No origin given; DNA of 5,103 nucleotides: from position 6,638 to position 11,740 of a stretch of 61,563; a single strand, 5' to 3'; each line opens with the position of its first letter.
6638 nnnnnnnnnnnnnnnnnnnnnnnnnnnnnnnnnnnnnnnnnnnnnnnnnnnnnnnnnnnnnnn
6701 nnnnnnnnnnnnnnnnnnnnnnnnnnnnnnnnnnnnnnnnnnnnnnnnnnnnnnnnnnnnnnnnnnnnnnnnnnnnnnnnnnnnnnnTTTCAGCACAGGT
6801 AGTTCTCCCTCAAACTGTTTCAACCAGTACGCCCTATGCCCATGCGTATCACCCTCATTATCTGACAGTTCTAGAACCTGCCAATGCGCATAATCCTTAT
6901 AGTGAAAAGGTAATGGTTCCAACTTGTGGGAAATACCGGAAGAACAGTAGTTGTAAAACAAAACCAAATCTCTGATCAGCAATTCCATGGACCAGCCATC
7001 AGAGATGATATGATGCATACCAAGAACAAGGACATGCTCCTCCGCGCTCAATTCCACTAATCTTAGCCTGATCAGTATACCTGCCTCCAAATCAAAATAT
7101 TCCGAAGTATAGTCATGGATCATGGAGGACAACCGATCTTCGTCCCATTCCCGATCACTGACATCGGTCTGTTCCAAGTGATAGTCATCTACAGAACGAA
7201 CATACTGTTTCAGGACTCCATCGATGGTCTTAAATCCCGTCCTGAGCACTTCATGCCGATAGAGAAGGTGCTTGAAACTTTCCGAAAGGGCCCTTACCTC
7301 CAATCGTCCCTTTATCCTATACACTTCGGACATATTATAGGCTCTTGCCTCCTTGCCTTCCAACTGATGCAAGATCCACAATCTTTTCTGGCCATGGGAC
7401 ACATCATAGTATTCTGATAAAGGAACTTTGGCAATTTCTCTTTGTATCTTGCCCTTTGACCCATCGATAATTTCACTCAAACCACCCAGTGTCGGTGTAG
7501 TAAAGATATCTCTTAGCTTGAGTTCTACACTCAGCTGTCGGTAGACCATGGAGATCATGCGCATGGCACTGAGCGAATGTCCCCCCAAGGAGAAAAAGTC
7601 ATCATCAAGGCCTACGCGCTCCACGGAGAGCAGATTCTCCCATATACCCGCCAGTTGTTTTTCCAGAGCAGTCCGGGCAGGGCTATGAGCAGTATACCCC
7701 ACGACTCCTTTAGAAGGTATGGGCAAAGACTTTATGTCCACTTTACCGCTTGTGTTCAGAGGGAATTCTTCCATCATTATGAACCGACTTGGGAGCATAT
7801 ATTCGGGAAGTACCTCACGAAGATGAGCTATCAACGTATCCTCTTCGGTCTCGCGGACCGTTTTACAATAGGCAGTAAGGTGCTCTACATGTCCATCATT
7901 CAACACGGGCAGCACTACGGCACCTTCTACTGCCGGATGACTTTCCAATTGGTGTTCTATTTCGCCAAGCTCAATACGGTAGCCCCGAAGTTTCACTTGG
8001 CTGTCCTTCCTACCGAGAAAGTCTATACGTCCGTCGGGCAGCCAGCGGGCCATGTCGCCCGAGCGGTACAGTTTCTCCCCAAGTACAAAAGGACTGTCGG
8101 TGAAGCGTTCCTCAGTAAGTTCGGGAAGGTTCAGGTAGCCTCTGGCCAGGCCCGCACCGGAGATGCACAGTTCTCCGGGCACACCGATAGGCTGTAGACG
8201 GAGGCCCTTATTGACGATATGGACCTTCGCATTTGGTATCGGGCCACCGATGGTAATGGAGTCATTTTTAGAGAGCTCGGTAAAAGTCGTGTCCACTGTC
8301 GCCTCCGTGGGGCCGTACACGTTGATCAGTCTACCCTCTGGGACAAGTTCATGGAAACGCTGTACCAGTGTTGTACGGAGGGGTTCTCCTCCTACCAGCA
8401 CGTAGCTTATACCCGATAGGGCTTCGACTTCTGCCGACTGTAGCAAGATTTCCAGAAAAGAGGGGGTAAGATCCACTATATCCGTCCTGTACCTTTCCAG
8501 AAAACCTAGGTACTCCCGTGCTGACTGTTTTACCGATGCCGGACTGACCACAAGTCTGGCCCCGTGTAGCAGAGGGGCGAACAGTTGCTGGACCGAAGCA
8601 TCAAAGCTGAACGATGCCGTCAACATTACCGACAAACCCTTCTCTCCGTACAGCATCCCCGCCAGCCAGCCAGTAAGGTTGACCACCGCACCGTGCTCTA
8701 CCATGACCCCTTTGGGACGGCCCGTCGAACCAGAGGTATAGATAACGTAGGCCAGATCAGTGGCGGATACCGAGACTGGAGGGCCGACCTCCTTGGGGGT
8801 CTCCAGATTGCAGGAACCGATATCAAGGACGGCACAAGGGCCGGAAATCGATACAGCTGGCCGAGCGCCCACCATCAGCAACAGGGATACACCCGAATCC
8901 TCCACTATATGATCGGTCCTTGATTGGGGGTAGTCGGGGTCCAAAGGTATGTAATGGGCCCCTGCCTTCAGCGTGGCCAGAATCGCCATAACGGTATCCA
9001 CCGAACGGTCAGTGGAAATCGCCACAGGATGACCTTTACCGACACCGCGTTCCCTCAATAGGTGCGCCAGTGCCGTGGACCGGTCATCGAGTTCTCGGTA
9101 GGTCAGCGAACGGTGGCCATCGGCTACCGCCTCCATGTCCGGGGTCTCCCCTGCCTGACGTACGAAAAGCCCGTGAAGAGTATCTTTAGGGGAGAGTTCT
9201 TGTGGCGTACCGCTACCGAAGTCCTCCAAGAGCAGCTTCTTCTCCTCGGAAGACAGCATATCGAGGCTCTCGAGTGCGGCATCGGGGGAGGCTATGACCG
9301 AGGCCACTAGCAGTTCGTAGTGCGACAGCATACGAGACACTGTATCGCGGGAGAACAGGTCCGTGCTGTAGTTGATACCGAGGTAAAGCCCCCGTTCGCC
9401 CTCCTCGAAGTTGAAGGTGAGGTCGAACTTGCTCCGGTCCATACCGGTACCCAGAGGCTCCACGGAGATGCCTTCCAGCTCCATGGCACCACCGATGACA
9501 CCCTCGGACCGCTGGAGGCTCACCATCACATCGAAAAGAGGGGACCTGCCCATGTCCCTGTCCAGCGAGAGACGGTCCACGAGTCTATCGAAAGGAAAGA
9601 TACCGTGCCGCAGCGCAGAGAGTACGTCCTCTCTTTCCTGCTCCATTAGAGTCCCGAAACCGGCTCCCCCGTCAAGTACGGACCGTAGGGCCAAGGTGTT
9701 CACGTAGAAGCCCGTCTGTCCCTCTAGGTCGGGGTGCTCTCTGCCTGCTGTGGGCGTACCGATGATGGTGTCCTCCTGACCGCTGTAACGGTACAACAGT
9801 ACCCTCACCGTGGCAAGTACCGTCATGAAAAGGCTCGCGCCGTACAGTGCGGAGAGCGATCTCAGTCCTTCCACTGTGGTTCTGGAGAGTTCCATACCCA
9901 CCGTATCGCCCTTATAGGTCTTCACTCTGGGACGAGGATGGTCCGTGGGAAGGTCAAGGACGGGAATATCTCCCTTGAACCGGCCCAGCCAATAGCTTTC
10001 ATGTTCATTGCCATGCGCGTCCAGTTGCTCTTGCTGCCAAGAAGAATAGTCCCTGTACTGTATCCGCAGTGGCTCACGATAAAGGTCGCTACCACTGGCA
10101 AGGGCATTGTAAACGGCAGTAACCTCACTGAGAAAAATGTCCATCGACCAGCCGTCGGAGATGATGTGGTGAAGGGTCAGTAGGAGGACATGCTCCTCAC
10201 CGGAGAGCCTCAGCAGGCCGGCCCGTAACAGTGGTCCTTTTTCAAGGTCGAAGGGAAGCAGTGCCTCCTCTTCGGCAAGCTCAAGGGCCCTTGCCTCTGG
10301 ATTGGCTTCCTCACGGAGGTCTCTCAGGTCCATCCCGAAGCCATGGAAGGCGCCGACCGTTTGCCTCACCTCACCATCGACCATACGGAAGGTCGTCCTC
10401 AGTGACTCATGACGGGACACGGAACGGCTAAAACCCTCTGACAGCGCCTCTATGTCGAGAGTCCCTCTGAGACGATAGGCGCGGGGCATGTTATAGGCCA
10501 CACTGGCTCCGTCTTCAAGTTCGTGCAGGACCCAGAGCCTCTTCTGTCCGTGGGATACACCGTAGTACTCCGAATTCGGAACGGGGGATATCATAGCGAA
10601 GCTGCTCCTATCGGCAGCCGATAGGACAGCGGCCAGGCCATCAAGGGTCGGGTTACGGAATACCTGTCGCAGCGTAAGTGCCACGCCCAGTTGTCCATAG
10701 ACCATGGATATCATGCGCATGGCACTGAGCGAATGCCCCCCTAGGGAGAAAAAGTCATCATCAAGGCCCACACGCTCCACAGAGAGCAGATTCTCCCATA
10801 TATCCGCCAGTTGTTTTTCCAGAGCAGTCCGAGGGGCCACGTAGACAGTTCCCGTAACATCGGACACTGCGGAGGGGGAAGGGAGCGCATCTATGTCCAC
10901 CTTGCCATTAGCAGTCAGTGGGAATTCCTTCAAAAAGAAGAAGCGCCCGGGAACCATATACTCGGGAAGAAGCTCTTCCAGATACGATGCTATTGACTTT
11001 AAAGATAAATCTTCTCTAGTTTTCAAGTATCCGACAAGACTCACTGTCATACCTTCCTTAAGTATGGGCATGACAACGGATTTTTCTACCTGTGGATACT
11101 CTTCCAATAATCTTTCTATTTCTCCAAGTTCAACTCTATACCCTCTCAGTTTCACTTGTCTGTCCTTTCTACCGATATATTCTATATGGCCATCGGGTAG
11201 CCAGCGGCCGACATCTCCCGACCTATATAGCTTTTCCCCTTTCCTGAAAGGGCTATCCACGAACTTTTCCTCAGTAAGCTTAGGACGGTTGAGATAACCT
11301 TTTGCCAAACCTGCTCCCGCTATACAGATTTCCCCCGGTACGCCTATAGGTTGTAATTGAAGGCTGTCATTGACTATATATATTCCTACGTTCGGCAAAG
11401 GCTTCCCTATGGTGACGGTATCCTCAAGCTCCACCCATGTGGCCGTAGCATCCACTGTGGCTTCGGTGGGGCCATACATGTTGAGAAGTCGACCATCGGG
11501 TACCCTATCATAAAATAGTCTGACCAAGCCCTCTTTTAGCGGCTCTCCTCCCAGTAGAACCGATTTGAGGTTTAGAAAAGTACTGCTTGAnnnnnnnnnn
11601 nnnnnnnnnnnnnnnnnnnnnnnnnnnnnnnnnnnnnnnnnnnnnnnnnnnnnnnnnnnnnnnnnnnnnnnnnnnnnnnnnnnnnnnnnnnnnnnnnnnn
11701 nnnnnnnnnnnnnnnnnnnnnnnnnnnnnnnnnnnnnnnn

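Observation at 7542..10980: Module-sized block of higher G+C inside the 6360-aa NRPS gene: candidate horizontally acquired or recombined T-C-A unit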

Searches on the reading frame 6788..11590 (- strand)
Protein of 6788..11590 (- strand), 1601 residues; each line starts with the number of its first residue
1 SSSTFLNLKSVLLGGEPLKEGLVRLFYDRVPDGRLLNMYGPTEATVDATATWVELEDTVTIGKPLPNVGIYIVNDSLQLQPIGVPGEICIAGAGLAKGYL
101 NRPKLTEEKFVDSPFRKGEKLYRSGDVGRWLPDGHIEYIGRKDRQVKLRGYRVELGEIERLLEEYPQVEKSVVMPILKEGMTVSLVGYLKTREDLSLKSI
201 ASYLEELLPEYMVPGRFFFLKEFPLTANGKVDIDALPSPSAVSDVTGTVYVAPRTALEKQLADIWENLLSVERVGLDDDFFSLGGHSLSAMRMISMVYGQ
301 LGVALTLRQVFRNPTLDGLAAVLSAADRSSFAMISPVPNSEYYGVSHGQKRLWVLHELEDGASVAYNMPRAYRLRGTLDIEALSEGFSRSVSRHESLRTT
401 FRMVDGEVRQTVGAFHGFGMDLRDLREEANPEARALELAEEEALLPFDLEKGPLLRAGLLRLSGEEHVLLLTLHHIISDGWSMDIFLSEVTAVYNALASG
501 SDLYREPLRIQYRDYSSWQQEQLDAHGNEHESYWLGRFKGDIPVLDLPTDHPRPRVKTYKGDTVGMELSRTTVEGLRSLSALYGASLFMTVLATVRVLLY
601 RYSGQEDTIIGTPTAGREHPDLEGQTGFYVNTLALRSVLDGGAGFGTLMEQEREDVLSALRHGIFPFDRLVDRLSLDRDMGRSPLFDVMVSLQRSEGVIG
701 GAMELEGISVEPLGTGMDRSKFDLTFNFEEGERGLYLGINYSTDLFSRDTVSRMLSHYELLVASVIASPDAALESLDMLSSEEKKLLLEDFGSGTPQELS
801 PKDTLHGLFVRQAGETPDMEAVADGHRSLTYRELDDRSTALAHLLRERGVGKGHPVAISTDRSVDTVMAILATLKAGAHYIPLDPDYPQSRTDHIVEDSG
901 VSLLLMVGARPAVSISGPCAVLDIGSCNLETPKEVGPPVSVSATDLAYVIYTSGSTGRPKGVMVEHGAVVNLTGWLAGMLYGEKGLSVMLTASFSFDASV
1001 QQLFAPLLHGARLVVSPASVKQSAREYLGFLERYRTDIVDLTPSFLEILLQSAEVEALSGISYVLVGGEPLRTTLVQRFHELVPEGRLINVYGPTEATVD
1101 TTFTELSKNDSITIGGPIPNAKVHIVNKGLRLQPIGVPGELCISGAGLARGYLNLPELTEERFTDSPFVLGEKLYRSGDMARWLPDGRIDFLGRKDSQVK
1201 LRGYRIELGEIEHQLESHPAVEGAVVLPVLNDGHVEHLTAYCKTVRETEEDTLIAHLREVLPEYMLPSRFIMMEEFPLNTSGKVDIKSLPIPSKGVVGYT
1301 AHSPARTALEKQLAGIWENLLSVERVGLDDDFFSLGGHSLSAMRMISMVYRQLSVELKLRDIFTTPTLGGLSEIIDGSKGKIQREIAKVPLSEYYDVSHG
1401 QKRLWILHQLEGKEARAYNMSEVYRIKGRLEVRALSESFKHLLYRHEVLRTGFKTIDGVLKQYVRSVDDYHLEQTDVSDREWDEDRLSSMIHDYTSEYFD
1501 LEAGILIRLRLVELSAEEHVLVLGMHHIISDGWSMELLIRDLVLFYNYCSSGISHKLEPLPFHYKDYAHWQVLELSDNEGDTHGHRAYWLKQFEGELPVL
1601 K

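Call 31: find_related_loci(query=window:6788-11590:-, collection=genome_contigs, flank=10000)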
Query window:6788-11590:- (1601 aa) in genome_contigs; peptide patterns used: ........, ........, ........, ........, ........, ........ (x = any residue, [..] = any of these).
168 stretches matched a pattern; 138 encode a relative of the query (tblastn E <= 1e-3); the best 80 are kept; 79 distinct loci.
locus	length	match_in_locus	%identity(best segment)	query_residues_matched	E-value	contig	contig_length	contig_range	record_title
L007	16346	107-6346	39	7-1601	0e+0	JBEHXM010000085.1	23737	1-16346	MAG: Bacteroidota bacterium isolate ES1.bin.73 NODE_1962_length_23737_cov_4.959261, whole genome shotgun sequence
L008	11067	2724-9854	39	7-1601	0e+0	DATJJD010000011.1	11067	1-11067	MAG TPA_asm: Puia sp. isolate SMAG_U15556 k141_9509493, whole genome shotgun sequence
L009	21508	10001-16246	38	7-1601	0e+0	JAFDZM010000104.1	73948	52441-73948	MAG: Bacteroidetes bacterium isolate SZAS-84 LIN-617__104__length-73948, whole genome shotgun sequence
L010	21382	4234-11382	39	7-1600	0e+0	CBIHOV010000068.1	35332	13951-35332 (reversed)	MAG TPA_asm: uncultured Paraflavitalea sp. isolate SRR18156208_binner12_Refined_9 genome assembly, contig: ERZ27336868.7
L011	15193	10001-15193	38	2-1601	0e+0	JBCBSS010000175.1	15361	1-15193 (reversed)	MAG: Bacteroidota bacterium isolate J06638_29 NODE_175_length_15361_cov_8.988223, whole genome shotgun sequence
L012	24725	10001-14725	39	4-1601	0e+0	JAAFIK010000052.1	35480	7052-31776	MAG: Chitinophagales bacterium isolate bin73.metabat.ball.181 WN_Chitinophagales_2_scaffold_52, whole genome shotgun seq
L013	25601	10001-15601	37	37-1601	0e+0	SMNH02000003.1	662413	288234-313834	Kordia sp. TARA_039_SRF c_000000000003, whole genome shotgun sequence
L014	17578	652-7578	37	8-1601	0e+0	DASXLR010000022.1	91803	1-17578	MAG TPA_asm: Paenibacillus sp. isolate SMAG_U5307 k141_6544078, whole genome shotgun sequence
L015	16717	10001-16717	36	5-1600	0e+0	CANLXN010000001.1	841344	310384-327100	uncultured Flavobacteriaceae bacterium isolate 3-490-G.fasta genome assembly, contig: NODE_1, whole genome shotgun seque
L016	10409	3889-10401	38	7-1601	0e+0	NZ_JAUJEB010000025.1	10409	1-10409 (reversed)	Agaribacillus aureus strain BMA12 HFOEMNIK_25, whole genome shotgun sequence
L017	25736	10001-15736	36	36-1600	0e+0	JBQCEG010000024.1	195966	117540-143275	MAG: Ginsengibacter sp. isolate bin114 k127_5323580, whole genome shotgun sequence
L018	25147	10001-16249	38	7-1601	0e+0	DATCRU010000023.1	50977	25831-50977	MAG TPA_asm: Mucilaginibacter sp. isolate SMAG_U7287 k141_474790, whole genome shotgun sequence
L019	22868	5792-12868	35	4-1601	0e+0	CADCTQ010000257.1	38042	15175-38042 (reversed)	MAG: uncultured Cytophagales bacterium isolate AVDCRST_MAG56 genome assembly, contig: NODE24, whole genome shotgun seque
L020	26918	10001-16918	37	7-1601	0e+0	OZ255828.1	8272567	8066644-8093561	MAG: Roseivirga sp. isolate 82bbba50-35e8-435f-88ae-ae73c2a65eae genome assembly, chromosome: 1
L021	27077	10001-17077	35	4-1601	0e+0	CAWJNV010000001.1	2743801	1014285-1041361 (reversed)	MAG: uncultured Sphingobacteriales bacterium isolate MFD02840.bin.1.97 genome assembly, contig: contig_32, whole genome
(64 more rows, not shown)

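Call 34: find_related_loci(query=window:6788-11590:-, collection=metagenome_contigs, flank=10000)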
Query window:6788-11590:- (1601 aa) in metagenome_contigs; peptide patterns used: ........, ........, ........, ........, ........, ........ (x = any residue, [..] = any of these).
120 stretches matched a pattern; 65 encode a relative of the query (tblastn E <= 1e-3); 65 distinct loci.
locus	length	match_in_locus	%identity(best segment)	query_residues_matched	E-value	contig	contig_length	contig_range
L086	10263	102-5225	38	7-1601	0e+0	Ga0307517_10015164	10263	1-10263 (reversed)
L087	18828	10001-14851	38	7-1601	0e+0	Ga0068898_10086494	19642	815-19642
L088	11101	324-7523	37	7-1600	0e+0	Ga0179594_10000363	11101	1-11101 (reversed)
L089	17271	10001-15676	38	8-1600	0e+0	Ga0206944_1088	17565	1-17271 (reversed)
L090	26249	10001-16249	38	7-1601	0e+0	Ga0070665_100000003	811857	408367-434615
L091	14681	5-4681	38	7-1601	0e+0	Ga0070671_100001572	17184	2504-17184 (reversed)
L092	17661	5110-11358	38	7-1601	0e+0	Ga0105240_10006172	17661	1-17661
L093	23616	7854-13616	35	4-1601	0e+0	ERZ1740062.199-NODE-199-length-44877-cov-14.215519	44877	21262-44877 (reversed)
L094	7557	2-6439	37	4-1601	0e+0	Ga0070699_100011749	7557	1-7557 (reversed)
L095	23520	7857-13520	35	7-1601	0e+0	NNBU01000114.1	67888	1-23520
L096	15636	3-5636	37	8-1601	0e+0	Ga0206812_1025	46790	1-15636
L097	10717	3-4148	38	8-1601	0e+0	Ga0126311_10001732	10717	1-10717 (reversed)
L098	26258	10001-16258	38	7-1601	0e+0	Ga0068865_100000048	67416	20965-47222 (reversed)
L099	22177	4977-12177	35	3-1601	0e+0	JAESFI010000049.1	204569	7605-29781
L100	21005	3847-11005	35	5-1601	0e+0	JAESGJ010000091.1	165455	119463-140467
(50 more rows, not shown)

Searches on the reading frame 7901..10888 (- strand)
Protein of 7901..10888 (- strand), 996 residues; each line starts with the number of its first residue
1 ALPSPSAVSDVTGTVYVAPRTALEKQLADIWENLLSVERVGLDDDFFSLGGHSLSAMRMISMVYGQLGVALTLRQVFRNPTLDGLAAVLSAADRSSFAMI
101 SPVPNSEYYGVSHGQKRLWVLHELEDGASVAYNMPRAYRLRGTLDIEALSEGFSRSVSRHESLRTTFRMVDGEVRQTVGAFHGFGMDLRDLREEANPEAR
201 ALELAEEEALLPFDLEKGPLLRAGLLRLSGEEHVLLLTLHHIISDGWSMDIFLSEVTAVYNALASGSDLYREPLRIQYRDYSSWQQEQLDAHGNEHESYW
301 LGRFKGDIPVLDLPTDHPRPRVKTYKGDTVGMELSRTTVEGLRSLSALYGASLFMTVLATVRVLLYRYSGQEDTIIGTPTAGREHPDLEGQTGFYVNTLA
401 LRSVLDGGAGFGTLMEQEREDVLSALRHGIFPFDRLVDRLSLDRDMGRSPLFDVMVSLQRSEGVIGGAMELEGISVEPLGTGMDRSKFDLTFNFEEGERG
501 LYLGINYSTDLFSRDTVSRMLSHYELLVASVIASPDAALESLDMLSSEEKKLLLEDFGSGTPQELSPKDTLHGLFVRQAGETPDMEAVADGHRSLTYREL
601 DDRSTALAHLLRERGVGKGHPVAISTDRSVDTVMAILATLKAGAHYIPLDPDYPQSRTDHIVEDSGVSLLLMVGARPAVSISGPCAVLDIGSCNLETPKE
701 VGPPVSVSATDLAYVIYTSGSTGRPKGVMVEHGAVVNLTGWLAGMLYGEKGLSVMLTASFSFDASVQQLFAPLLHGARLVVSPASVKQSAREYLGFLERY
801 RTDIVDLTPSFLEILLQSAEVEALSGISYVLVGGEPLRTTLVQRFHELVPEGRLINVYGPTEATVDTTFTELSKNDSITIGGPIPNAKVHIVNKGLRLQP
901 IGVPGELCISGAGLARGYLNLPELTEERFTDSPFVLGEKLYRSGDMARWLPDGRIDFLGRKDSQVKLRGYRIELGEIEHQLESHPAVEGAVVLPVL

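Call 15: find_homologous_proteins(query=window:7901-10888:-, max_evalue=1e-50)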
Query window:7901-10888:- (996 aa): 4659 proteins with E <= 1e-50 among 8000 candidates; the best 120 are listed.
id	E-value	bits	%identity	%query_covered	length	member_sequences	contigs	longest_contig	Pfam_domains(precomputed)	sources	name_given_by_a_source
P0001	0.0e+0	1251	42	96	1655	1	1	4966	PF00668.26,PF00550.32,PF00501.35,PF13193.13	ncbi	ncbi:amino acid adenylation domain-containing protein, partial [Pedobacter cryoconitis]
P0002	0.0e+0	1174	38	99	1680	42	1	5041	PF00668.26,PF00550.32,PF00501.35,PF13193.13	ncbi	ncbi:amino acid adenylation domain-containing protein, partial [Paenibacillus polymyxa]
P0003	0.0e+0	1170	40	90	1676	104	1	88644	PF00668.26,PF00550.32,PF00501.35,PF13193.13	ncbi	ncbi:amino acid adenylation domain-containing protein, partial [Paenibacillus ottowii]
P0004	0.0e+0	1165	36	92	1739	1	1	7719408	PF00668.26,PF00550.32,PF00501.35,PF13193.13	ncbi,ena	-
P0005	0.0e+0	1163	40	95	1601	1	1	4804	PF00668.26,PF00550.32,PF00501.35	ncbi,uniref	ncbi:MAG TPA: amino acid adenylation domain-containing protein, partial [Puia sp.]|uniref:non-riboso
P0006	0.0e+0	1162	40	100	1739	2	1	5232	PF00668.26,PF00550.32,PF00501.35,PF13193.13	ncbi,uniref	ncbi:non-ribosomal peptide synthetase, partial [Corallococcus llansteffanensis]|uniref:non-ribosomal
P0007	0.0e+0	1149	41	100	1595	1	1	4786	PF00668.26,PF00550.32,PF00501.35,PF13193.13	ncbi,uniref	ncbi:non-ribosomal peptide synthetase, partial [Vitiosangium sp. GDMCC 1.1324]|uniref:non-ribosomal 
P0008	0.0e+0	1149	40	98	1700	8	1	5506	PF00668.26,PF00550.32,PF00501.35,PF13193.13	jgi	jgi:amino acid adenylation domain-containing protein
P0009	0.0e+0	1148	39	90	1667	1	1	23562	PF00668.26,PF00550.32,PF18563.7,PF00501.35,PF13193.13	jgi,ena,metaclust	metaclust:\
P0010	0.0e+0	1147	39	100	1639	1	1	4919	PF00668.26,PF00550.32,PF00501.35,PF13193.13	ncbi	ncbi:MAG TPA: amino acid adenylation domain-containing protein, partial [Longimicrobiaceae bacterium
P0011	0.0e+0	1143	42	100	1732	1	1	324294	PF00668.26,PF00550.32,PF00501.35,PF13193.13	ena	-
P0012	0.0e+0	1143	39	89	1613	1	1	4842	PF00668.26,PF00550.32,PF00501.35,PF13193.13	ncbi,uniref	ncbi:non-ribosomal peptide synthetase, partial [Caldalkalibacillus mannanilyticus]|uniref:non-riboso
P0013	0.0e+0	1140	39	90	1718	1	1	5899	PF00668.26,PF00550.32,PF18563.7,PF00501.35,PF13193.13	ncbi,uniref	ncbi:MAG: amino acid adenylation domain-containing protein, partial [Sporocytophaga sp.]|uniref:non-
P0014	0.0e+0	1140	41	77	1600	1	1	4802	PF00668.26,PF00550.32,PF00501.35,PF13193.13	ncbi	ncbi:MAG: amino acid adenylation domain-containing protein, partial [Bacteroidota bacterium]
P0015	0.0e+0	1138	39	100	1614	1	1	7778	PF00668.26,PF00550.32,PF00501.35,PF13193.13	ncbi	-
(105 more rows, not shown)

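Call 46: search_protein_representatives(protein=window:7901-10888:-)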
Query: 996 residues. Proteins with E-value up to 0.001 (for the whole library): 302670; up to 1e-10: 201746; up to 1e-30: 123986. The best 150 are listed.
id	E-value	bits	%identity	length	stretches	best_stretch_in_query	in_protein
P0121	0.0e+00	5707.4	52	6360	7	1-996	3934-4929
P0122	0.0e+00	4273.6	39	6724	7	2-983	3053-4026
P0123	0.0e+00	4246.5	38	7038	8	13-993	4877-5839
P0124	0.0e+00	4144.0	39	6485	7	1-993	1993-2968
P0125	0.0e+00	4112.7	39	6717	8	1-992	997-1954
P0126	0.0e+00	4062.5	41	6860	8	3-992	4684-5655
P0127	0.0e+00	4024.8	36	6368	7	1-993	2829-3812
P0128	0.0e+00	4019.7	36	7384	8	14-992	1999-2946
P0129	0.0e+00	4006.8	39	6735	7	2-993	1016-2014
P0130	0.0e+00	3951.9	37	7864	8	2-993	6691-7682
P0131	0.0e+00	3939.0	38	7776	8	15-993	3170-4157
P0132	0.0e+00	3937.8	38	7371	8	12-993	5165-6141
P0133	0.0e+00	3933.3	38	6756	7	1-993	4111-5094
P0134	0.0e+00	3881.5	38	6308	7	10-993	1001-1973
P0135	0.0e+00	3874.1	40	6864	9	1-993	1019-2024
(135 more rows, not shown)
